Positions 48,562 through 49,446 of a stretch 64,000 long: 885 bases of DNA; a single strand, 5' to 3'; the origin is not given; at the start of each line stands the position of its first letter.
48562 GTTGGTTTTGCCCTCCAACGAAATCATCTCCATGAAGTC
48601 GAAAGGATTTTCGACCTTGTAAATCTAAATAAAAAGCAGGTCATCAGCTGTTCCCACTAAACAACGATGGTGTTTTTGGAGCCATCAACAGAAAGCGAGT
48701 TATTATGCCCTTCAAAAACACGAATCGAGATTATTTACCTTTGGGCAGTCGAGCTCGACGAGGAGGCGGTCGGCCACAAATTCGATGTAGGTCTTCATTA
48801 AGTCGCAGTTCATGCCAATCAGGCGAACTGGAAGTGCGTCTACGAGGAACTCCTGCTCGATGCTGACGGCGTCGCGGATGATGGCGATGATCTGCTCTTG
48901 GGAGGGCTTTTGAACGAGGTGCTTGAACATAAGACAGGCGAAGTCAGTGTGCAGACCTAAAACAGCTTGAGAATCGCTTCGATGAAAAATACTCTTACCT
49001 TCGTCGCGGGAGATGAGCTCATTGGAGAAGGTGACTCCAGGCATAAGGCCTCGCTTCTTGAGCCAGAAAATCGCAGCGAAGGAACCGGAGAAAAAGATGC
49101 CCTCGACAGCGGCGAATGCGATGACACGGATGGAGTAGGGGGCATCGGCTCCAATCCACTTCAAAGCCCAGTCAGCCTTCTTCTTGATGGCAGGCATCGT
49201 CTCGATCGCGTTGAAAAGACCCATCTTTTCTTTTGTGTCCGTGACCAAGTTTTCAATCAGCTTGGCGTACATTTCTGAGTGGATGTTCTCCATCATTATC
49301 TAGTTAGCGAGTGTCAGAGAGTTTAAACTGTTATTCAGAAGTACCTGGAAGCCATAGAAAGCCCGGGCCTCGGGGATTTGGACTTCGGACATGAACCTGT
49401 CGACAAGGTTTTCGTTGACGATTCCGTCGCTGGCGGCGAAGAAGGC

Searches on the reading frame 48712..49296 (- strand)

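Call 13: search_protein_families(library=pfam, proteins=[window:48712-49296:-])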
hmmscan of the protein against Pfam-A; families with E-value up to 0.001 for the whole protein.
window:48712-49296:- (194 aa): 1 family
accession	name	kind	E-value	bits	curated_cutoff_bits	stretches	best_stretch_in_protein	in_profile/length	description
PF00268.27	Ribonuc_red_sm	-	2e-61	208.3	33.6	1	1-187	90-273/281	Ribonucleotide reductase, small chain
